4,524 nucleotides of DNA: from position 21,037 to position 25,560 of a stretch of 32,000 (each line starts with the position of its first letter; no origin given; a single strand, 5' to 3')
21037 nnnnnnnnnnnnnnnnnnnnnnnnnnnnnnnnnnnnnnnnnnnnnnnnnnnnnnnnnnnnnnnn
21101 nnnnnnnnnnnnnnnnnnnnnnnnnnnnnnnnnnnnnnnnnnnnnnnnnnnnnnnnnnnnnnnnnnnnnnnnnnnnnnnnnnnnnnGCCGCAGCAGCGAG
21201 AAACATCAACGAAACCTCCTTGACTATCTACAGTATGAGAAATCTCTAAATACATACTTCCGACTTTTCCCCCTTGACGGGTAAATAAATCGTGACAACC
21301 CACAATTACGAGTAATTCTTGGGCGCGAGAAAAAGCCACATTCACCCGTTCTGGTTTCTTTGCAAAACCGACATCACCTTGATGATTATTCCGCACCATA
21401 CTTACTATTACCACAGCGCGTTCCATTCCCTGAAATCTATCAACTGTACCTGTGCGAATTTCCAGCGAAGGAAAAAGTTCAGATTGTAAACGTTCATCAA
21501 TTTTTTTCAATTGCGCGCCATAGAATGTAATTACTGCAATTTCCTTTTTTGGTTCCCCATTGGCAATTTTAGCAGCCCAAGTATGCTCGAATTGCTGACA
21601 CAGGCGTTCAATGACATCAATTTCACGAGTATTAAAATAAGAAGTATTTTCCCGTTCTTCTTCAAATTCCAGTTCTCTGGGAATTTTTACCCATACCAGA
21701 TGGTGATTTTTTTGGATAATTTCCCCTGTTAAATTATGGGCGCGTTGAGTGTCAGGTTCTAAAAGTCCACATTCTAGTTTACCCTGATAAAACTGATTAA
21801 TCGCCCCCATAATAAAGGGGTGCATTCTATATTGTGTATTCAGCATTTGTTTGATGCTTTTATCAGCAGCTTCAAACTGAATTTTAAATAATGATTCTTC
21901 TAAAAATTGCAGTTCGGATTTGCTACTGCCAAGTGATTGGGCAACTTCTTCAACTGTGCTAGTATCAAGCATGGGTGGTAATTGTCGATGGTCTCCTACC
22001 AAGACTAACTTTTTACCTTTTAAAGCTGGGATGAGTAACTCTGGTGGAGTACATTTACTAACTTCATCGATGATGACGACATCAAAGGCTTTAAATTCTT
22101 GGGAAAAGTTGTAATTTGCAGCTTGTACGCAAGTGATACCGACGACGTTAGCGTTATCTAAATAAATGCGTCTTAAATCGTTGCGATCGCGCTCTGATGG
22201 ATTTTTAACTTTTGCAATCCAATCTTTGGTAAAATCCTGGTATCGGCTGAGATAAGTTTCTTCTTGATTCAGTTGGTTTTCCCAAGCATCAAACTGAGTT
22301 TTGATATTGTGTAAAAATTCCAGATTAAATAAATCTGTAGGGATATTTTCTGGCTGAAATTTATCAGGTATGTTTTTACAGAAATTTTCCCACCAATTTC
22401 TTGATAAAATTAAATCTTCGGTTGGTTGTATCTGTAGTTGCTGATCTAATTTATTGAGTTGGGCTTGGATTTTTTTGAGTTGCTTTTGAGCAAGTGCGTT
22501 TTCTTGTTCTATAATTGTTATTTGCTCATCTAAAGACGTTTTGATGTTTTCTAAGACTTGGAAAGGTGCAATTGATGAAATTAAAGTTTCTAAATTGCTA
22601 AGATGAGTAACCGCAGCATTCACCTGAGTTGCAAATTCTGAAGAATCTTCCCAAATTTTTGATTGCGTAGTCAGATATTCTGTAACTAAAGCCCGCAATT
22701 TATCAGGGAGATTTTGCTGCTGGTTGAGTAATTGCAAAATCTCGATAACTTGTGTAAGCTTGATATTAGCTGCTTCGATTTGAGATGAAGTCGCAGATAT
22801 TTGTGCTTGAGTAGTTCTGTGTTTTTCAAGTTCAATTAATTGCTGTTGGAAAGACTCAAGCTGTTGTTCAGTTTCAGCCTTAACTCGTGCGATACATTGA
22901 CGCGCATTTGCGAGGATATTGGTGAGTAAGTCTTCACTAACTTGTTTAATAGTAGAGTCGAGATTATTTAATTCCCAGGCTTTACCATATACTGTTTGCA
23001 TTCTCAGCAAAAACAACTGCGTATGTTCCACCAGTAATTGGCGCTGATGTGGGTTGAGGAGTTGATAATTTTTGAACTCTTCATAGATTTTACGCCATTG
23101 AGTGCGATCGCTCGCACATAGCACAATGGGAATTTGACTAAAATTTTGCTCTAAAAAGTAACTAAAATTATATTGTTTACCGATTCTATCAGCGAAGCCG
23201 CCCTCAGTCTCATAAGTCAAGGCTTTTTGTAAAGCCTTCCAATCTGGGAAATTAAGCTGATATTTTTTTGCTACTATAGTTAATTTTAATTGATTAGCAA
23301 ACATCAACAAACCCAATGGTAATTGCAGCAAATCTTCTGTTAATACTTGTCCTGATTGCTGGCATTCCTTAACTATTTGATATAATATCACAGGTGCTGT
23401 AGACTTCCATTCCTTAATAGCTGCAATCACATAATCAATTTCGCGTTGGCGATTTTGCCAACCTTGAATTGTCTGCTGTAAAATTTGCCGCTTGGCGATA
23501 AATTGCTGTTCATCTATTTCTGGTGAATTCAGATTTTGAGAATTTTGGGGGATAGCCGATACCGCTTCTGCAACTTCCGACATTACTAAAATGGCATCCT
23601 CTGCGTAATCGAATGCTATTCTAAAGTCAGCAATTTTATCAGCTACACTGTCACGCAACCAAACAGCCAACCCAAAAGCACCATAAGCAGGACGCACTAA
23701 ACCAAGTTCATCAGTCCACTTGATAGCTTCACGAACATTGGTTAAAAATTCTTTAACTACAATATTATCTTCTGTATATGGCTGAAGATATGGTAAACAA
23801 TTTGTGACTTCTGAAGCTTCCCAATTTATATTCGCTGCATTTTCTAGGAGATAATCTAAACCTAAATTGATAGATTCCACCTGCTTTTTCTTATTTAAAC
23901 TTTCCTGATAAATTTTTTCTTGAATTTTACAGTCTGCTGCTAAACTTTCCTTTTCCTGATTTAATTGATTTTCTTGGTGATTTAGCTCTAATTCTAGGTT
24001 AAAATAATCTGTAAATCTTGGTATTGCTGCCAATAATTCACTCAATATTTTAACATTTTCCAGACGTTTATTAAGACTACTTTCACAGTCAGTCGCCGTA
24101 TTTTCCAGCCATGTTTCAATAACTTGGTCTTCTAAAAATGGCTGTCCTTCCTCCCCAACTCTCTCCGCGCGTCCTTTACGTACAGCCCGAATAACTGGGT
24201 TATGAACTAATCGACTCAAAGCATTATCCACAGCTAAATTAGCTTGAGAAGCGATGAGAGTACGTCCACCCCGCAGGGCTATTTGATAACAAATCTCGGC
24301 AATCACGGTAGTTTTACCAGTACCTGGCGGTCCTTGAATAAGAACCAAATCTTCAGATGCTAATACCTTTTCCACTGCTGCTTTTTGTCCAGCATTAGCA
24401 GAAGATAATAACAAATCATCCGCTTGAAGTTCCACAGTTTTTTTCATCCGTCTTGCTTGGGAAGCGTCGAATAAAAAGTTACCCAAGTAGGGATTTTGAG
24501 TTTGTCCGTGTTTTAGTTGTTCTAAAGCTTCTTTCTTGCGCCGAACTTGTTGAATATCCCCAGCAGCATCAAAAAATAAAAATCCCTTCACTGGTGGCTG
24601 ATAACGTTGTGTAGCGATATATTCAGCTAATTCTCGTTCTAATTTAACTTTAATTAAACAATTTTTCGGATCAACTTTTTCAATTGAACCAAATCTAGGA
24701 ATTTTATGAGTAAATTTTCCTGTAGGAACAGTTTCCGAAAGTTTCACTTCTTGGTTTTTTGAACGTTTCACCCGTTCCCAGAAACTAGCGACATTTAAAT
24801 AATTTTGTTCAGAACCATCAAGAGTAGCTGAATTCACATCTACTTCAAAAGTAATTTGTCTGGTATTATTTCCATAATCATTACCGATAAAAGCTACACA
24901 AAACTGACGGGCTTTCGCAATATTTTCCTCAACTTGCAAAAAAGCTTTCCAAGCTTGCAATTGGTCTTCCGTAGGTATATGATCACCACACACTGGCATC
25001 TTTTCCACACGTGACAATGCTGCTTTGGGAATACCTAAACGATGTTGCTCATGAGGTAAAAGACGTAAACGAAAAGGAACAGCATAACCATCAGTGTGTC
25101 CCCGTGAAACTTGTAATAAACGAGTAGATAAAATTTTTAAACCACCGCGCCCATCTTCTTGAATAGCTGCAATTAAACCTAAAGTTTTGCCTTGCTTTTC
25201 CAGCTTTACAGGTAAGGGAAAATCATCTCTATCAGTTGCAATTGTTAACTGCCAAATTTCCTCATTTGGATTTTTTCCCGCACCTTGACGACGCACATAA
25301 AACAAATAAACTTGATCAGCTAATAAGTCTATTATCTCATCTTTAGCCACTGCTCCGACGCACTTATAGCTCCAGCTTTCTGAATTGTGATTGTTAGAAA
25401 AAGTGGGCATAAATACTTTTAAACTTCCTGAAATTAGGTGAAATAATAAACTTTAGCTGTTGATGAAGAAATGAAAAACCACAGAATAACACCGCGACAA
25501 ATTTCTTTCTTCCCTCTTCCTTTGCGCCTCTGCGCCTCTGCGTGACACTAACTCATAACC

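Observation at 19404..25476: Candidate novel defence system: split Upf1-like helicase plus single-HKD PLD nuclease (divergent Mokosh-type-I-like pair)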

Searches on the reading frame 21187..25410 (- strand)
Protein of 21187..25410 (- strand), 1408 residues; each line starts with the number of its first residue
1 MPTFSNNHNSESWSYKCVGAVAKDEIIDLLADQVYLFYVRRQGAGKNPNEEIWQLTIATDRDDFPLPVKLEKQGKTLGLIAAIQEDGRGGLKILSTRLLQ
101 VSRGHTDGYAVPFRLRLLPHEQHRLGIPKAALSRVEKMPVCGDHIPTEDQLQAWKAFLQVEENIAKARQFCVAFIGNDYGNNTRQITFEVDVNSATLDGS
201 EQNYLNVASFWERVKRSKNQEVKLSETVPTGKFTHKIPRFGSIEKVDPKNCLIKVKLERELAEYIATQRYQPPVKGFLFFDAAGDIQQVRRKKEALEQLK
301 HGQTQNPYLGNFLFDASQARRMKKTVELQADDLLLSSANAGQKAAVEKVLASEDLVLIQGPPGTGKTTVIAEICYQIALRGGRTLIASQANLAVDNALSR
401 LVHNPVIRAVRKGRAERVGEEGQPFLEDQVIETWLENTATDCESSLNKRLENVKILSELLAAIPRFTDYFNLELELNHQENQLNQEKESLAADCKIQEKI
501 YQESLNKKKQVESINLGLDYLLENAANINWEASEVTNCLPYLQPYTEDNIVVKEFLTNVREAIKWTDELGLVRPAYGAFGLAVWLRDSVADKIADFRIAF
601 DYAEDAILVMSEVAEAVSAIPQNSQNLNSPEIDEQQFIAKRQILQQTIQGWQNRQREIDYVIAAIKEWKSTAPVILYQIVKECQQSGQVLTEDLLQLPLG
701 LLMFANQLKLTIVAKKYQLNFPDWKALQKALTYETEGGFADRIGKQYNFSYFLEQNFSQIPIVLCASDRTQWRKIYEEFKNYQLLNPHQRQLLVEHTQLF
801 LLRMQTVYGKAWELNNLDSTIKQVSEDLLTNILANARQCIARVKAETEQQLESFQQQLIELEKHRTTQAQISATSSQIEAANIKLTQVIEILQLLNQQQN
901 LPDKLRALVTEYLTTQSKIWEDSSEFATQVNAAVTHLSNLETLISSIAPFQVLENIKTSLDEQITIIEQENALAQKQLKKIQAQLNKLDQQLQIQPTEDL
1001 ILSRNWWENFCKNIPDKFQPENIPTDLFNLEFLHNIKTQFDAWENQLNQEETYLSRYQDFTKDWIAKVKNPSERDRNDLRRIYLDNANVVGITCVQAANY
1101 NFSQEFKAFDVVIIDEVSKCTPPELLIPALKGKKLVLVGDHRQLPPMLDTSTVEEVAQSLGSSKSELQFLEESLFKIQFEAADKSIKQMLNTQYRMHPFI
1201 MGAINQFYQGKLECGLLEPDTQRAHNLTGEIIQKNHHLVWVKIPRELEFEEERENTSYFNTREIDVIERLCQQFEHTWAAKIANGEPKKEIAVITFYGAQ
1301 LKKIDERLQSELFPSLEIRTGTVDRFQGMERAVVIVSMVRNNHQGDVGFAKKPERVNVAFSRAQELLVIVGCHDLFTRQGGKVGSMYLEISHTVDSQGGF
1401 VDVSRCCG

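Call 3: search_protein_families(library=pfam, proteins=[window:21187-25410:-], max_evalue=1)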
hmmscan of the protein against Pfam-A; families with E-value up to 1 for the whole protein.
window:21187-25410:- (1408 aa): 33 families (the best 25 are shown)
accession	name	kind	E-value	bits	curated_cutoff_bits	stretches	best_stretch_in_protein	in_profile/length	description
PF13087.12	AAA_12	-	4.6e-49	167.1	27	1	1170-1373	1-194/195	AAA domain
PF13086.12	AAA_11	-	4.4e-44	151.6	27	2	959-1148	105-254/257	AAA domain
PF13604.12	AAA_30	-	3.6e-13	50.1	27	2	338-394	2-59/191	AAA domain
PF13245.12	AAA_19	-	2.4e-11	44.4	25.1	2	342-395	1-55/134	AAA domain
PF01443.25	Viral_helicase1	-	1.9e-08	34.8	21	2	1232-1370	100-227/228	Viral superfamily 1 RNA helicase core domain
PF13191.12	AAA_16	-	5.1e-06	27.5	32.6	1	345-436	15-104/167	AAA ATPase domain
PF20720.3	nSTAND3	-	9.7e-05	22.6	27.2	1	346-382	10-46/155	Novel STAND NTPase 3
PF13481.12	AAA_25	-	0.00029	20.9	27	1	338-385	18-64/195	AAA domain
PF25199.1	nSTAND_NTPase5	-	0.00081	19.7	34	1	351-388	39-76/145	Novel STAND NTPase 5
PF05970.20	PIF1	-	0.0015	18.6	25.9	1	1106-1165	119-174/223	PIF1-like helicase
PF00004.35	AAA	-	0.0031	18.4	21.2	1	356-377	1-22/131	ATPase family associated with various cellular activities (AAA)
PF04851.21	ResIII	-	0.0098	16.3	22.5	1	340-384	6-56/164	Type III restriction enzyme, res subunit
PF07728.20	AAA_5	-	0.01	16.2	22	1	356-396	2-41/139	AAA domain (dynein-related subfamily)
PF02562.22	PhoH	-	0.018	15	27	1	338-370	5-36/205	PhoH-like protein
PF03266.21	NTPase_1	-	0.021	15.1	23.9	1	356-378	2-24/168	NTPase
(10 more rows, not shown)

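Call 4: search_protein_families(library=padloc, proteins=[window:21187-25410:-], max_evalue=1)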
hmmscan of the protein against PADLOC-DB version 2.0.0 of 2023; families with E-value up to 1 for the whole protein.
window:21187-25410:- (1408 aa): 10 families
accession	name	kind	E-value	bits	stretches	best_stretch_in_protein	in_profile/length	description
PDLC03920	MkoA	-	6.3e-112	373.8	2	969-1378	695-1081/1112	-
PDLC03921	MkoA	-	1.4e-105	352.5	2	881-1395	1095-1591/1607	-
PDLC03924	MkoC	-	4.9e-36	122.3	2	834-1388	394-959/1136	-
PDLC05009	PDC-S37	-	1.6e-15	54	2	1108-1229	937-1053/1550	-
PDLC04140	mad8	-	1.7e-08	32.4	1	344-420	18-76/314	mads_8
PDLC02194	Hhe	-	2.6e-07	26.2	2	1105-1147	1377-1419/1911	-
PDLC02895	DpdJ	-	0.0001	17.3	1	1292-1372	372-453/2112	DpdJ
PDLC02668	DndD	-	0.0046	14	1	353-405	30-80/659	DndD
PDLC01439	typeIV_DinG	-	0.02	11.6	1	344-454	25-129/575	CAS-IV-A; associated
PDLC04406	PDC-M09A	-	0.34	8.3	1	856-981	23-135/330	-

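Call 5: search_protein_families(library=ncbifam, proteins=[window:21187-25410:-], max_evalue=1)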
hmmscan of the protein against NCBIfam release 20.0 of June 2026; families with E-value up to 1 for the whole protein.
window:21187-25410:- (1408 aa): 17 families
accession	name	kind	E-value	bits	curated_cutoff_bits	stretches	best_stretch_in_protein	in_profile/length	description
TIGR00376.1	TIGR00376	hypoth_equivalog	6e-69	233.1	348.9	2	1085-1376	344-614/639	IGHMBP2 family helicase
NF040671.1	PLuB_AAA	exception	4.2e-46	156.9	999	2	1094-1374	945-1233/1256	PLuB system helicase-like protein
NF008170.0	PRK10917.2-4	equivalog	7.9e-13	47.2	975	1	717-834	4-102/826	ATP-dependent DNA helicase RecG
NF058533.1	antiphage_ProA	equivalog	1.2e-11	42.8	1500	2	1102-1311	1297-1478/1903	anti-phage protein ProA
TIGR01447.1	recD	equivalog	1e-09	37.6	310.15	2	334-374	145-184/597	exodeoxyribonuclease V subunit alpha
TIGR01448.2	helicase_RecD2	equivalog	1.5e-07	29.9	500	2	337-382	316-360/713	SF1B family DNA helicase RecD2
NF042953.1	Hhe_antiphage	equivalog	9e-07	26.6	2000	2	1098-1146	1272-1319/1797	DUF4011 domain-containing anti-phage protein Hhe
TIGR02173.1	cyt_kin_arch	equivalog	0.00026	21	102.1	1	356-446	3-96/169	(d)CMP kinase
TIGR02768.1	TraA_Ti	equivalog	0.00031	19.1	590.45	1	339-372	361-394/751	Ti-type conjugative transfer relaxase TraA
NF010248.0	PRK13695.1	equivalog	0.0078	15.9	156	1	356-377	6-27/180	NTPase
NF045780.1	TrlF_fam_ATP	equivalog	0.0085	14.8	350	2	352-671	308-634/944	TrlF family AAA-like ATPase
NF051870.1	NAssimRespRegNtrX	equivalog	0.0091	14.9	600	1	326-395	134-204/452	nitrogen assimilation response regulator NtrX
TIGR03600.1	phage_DnaB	exception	0.022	13.8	498.65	1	350-402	191-243/421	phage replicative helicase, DnaB family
NF006746.0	PRK09270.1-5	subfamily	0.062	12.2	250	1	354-397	22-65/210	nucleoside/nucleotide kinase family protein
NF038214.1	IS21_help_AAA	equivalog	0.073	12.7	200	1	351-392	88-129/232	IS21-like element helper ATPase IstB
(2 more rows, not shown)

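Call 47: search_solved_structures(query=window:21187-25410:-, max_evalue=0.001)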
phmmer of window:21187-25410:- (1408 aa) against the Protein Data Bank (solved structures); distinct sequences matched with E-value up to 0.001: 24.
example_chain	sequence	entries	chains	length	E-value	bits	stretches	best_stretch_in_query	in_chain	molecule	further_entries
4b3g_A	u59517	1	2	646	1.5e-35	125.3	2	1084-1370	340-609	DNA-BINDING PROTEIN SMUBP-2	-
4b3f_X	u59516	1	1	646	1.6e-35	125.2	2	1084-1370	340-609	DNA-BINDING PROTEIN SMUBP-2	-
2xzo_A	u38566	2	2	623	4.1e-34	120.6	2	1077-1377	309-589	REGULATOR OF NONSENSE TRANSCRIPTS 1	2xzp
2gjk_A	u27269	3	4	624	4.1e-34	120.6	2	1062-1377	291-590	Regulator of nonsense transcripts 1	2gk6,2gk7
6ej5_A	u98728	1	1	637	4.5e-34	120.5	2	1077-1377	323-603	Regulator of nonsense transcripts 1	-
9qwn_A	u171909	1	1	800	8.5e-34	119.5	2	1077-1378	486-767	Isoform 2 of Regulator of nonsense transcripts 1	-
2wjv_A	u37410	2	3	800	1e-33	119.3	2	1062-1377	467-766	REGULATOR OF NONSENSE TRANSCRIPTS 1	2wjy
8rd3_A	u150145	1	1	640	8.3e-33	116.3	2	1083-1372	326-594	ATP-dependent helicase NAM7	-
2xzl_A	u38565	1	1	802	1.5e-32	115.4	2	1083-1372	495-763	ATP-DEPENDENT HELICASE NAM7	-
5eax_A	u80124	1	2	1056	2.4e-32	114.7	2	1087-1374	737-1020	DNA replication ATP-dependent helicase/nuclease DNA2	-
5eaw_A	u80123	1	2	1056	2.4e-32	114.7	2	1087-1374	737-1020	DNA replication ATP-dependent helicase/nuclease DNA2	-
5ean_A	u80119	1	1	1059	2.4e-32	114.7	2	1087-1374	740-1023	DNA replication ATP-dependent helicase/nuclease DNA2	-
9qdq_A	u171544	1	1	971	2.9e-32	114.5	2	1083-1372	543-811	ATP-dependent helicase NAM7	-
8ftm_A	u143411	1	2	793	2.2e-23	85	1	1071-1372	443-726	5'-3' RNA helicase-like protein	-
8fth_A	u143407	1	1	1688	1.9e-22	82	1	1071-1372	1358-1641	5'-3' RNA helicase-like protein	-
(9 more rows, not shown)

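Call 49: find_homologous_proteins(query=window:21187-25410:-, max_evalue=0.001)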
Query window:21187-25410:- (1408 aa): 2843 proteins with E <= 0.001 among 8000 candidates; the best 120 are listed.
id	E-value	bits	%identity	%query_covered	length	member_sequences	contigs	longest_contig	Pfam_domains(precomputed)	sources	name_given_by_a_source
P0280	0.0e+0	2885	90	100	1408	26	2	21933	PF13087.13,PF13086.13,PF01443.25,PF13604.13,PF13245.13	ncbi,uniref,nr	ncbi:AAA domain-containing protein [Nodularia spumigena CS-586/05]|uniref:AAA domain-containing prot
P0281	0.0e+0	2834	88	100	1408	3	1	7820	PF13087.13,PF13086.13,PF01443.25,PF13604.13,PF13245.13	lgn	-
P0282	0.0e+0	2702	85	100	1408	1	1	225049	PF13087.13,PF13086.13,PF01443.25,PF13604.13,PF13245.13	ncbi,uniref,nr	ncbi:AAA domain-containing protein [Nodularia harveyana UHCC-0300]|uniref:AAA domain-containing prot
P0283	0.0e+0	2657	83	100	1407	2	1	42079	PF13087.13,PF13086.13,PF01443.25,PF13604.13,PF13245.13,PF13191.13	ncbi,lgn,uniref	ncbi:AAA domain-containing protein [Nodularia chucula]|uniref:AAA domain-containing protein n=1 Tax=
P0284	0.0e+0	2462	78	100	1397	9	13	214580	PF13087.13,PF13086.13,PF01443.25,PF13604.13,PF13245.13,PF20720.4,PF13191.13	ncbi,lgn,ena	-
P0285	0.0e+0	2457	77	100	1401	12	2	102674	PF13087.13,PF13086.13,PF01443.25,PF13604.13,PF13245.13,PF13191.13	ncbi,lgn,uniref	ncbi:AAA domain-containing protein [Umezakia ovalisporum]|uniref:AAA domain-containing protein n=1 T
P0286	0.0e+0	2435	77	100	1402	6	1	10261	PF13087.13,PF13086.13,PF01443.25,PF13604.13,PF13245.13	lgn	-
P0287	0.0e+0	2412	76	100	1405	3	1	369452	PF13087.13,PF13086.13,PF01443.25,PF13604.13,PF13245.13,PF13191.13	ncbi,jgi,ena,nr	ncbi:MAG: AAA family ATPase [Trichormus sp. ATA11-4-KO1]|jgi:superfamily I DNA and/or RNA helicase|n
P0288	0.0e+0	2368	75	100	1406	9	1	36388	PF13087.13,PF13086.13,PF01443.25,PF13604.13,PF13245.13,PF20720.4,PF13191.13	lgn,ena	-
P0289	0.0e+0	2359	74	100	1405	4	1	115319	PF13087.13,PF13086.13,PF01443.25,PF13604.13,PF13245.13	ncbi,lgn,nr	ncbi:MAG: AAA domain-containing protein [Nostoc sp. LLA-1]|nr:AAA domain-containing protein [Cyanoco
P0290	0.0e+0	2339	73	100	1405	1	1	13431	PF13087.13,PF13086.13,PF01443.25,PF13604.13,PF13245.13,PF13191.13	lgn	-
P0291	0.0e+0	2273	73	100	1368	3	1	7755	PF13087.13,PF13086.13,PF01443.25,PF13604.13,PF13245.13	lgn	-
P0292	0.0e+0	2101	66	99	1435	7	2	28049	PF13087.13,PF13086.13,PF01443.25,PF13604.13,PF13245.13,PF13481.13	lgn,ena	-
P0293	0.0e+0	2088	67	99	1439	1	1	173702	PF13087.13,PF13086.13,PF01443.25,PF13604.13,PF13245.13,PF13481.13,PF13191.13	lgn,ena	-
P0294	0.0e+0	2088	67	99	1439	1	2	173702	PF13087.13,PF13086.13,PF01443.25,PF13604.13,PF13245.13,PF13481.13,PF13191.13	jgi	-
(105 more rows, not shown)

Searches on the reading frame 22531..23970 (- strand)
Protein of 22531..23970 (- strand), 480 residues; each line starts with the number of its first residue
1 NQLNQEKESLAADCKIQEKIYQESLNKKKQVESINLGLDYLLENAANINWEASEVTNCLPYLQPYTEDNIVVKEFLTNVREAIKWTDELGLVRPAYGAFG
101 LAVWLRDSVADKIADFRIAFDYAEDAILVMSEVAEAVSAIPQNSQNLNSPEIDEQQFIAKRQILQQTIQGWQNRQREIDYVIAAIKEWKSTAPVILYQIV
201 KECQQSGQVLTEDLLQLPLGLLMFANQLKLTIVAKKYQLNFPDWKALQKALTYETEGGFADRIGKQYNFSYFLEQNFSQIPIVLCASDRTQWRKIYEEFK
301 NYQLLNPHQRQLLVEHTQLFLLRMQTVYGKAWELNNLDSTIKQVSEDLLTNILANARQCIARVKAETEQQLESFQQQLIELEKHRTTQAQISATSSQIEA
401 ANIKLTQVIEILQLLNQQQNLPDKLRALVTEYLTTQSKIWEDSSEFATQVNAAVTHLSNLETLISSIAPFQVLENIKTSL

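Call 29: search_protein_families(library=padloc, proteins=[window:22531-23970:-], max_evalue=0.01)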
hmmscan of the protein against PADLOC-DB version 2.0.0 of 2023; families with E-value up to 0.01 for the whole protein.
window:22531-23970:- (480 aa): 0 families

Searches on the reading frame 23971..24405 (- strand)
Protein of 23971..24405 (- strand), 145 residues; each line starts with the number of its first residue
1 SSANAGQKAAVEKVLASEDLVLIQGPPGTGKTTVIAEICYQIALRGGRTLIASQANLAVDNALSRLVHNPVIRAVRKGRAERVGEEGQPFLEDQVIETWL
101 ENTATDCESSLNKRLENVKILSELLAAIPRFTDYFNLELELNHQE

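Call 29: search_protein_families(library=padloc, proteins=[window:23971-24405:-], max_evalue=0.01)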
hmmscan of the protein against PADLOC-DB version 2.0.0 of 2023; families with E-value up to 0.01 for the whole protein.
window:23971-24405:- (145 aa): 25 families
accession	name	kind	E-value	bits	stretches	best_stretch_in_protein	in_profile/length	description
PDLC03920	MkoA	-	2.7e-24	83.6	1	6-124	619-751/1112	-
PDLC03921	MkoA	-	1.4e-22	77.3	1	4-128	1028-1160/1607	-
PDLC04140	mad8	-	2.8e-09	34.9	1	9-85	18-76/314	mads_8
PDLC03924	MkoC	-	2.6e-07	27.1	1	7-68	253-323/1136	-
PDLC05009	PDC-S37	-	2.8e-07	26.7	1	3-66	294-356/1550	-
PDLC05035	PDC-S53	-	7.4e-06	22.3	1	7-67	499-556/900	-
PDLC02350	AbiO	-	5.3e-05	20.2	1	6-58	182-232/468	AbiO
PDLC01439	typeIV_DinG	-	0.00022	18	1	9-123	25-133/575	CAS-IV-A; associated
PDLC05079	PDC-S73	-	0.00039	17.3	1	12-44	185-217/752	-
PDLC01734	typeIV_RecD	-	0.00041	16.7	1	6-42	343-378/763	RecD_0_IVD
PDLC05065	PDC-S68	-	0.00047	16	1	5-50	608-652/1221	-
PDLC02196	IetA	-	0.00048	17.6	1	15-44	119-148/374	-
PDLC02668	DndD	-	0.00049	17.2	1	17-70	29-80/659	DndD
PDLC02372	Nhi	-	0.00057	16.6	1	7-58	187-238/470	-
PDLC00136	GajB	-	0.00059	16.8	1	12-70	11-71/570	UrvD helicase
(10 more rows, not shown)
